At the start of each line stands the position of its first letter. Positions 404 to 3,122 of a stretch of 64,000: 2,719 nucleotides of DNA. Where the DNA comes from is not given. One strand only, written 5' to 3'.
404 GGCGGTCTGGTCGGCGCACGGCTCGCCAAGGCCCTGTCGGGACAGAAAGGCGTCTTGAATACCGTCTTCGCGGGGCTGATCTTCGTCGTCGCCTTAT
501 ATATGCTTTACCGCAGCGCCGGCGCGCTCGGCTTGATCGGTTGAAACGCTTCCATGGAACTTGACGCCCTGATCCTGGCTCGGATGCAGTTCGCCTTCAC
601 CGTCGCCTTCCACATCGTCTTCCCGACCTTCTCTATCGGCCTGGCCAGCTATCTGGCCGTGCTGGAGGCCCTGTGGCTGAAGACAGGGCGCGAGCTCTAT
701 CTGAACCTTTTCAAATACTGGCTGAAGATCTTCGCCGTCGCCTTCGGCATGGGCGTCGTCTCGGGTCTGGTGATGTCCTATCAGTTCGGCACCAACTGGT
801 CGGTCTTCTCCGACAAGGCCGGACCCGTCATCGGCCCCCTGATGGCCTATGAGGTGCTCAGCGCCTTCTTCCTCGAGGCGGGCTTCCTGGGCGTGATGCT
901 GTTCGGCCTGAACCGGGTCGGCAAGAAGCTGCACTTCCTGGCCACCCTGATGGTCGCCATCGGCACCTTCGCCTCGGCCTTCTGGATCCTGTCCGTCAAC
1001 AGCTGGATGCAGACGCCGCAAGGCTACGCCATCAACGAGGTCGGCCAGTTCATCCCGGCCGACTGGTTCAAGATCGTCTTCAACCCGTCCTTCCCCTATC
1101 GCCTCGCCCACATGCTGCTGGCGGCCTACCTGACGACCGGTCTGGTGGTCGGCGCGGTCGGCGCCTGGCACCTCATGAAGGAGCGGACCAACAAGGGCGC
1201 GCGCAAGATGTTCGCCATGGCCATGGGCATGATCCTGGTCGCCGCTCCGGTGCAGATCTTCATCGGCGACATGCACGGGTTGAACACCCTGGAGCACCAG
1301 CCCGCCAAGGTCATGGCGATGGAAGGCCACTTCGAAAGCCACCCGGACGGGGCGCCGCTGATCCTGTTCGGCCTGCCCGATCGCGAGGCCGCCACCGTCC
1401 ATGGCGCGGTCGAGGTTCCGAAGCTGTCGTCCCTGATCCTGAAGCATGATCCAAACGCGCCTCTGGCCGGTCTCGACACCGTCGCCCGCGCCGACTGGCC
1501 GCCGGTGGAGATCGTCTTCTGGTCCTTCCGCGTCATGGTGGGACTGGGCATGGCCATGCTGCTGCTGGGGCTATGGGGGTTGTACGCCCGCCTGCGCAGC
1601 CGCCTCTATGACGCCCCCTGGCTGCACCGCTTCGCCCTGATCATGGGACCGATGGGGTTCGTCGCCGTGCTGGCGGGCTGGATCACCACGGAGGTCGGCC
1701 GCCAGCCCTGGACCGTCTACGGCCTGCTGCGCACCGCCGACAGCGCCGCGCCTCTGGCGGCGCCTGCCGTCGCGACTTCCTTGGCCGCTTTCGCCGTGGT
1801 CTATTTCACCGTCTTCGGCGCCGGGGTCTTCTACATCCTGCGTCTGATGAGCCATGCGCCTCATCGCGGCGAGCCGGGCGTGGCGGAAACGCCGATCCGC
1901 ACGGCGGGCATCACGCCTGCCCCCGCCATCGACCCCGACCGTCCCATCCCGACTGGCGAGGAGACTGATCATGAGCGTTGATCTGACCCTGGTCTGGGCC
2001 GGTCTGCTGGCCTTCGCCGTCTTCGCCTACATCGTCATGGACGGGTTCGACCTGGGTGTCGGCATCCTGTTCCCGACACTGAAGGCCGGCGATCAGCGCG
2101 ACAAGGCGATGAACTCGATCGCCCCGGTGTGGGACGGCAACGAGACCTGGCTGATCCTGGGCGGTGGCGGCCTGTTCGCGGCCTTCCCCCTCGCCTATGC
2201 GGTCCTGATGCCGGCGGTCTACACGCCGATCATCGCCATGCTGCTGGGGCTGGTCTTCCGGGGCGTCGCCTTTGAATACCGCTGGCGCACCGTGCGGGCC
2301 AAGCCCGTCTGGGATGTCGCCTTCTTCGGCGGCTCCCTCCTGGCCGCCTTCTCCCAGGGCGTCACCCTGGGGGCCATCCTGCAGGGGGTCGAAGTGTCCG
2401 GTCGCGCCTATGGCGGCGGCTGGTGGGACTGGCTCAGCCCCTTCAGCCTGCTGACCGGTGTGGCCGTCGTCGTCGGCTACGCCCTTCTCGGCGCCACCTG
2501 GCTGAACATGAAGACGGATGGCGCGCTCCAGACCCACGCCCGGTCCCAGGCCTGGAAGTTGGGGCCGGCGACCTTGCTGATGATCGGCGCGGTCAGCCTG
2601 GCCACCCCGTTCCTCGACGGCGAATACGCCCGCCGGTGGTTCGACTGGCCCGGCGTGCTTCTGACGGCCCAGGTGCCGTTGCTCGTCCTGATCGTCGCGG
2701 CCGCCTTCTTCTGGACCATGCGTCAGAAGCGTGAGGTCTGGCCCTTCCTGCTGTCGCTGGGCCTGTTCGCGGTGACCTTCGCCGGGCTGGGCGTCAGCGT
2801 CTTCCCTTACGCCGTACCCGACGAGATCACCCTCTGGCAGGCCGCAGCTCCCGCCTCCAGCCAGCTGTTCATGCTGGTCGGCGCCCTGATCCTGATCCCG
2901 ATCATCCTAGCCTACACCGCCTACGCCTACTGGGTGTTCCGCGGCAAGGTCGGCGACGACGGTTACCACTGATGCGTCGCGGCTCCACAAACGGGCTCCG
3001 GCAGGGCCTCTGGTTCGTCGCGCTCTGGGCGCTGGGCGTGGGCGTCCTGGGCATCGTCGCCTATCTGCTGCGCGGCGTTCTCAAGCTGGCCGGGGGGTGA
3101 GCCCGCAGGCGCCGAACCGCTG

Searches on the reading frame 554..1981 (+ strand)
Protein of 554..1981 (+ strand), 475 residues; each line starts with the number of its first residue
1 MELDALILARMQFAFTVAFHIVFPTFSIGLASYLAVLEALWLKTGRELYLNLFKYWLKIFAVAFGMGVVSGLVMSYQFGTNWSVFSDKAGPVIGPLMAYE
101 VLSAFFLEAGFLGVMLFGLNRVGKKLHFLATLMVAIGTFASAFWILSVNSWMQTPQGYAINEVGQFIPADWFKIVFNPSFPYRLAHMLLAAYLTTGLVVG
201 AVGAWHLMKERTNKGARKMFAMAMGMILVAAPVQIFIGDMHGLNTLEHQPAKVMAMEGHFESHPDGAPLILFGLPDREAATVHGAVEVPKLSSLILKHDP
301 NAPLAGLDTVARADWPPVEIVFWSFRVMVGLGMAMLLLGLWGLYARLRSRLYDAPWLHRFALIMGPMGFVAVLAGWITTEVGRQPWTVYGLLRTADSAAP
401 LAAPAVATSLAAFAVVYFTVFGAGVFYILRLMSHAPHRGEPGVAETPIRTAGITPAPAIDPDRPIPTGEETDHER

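Call 90: search_protein_families(library=pfam, proteins=[window:554-1981:+], max_evalue=0.001)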
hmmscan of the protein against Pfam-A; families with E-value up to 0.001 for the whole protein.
window:554-1981:+ (475 aa): 1 family
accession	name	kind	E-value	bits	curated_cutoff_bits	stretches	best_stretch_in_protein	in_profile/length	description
PF01654.22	Cyt_bd_oxida_I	-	9.6e-166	551.9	26.2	1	8-436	1-418/418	Cytochrome bd terminal oxidase subunit I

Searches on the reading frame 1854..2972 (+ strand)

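Call 90: search_protein_families(library=pfam, proteins=[window:1854-2972:+], max_evalue=0.001)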
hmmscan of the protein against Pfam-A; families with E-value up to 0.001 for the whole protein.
window:1854-2972:+ (372 aa): 1 family
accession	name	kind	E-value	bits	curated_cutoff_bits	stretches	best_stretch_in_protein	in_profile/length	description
PF02322.20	Cyt_bd_oxida_II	-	5.6e-102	341.6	35.6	1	44-362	1-302/302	Cytochrome bd terminal oxidase subunit II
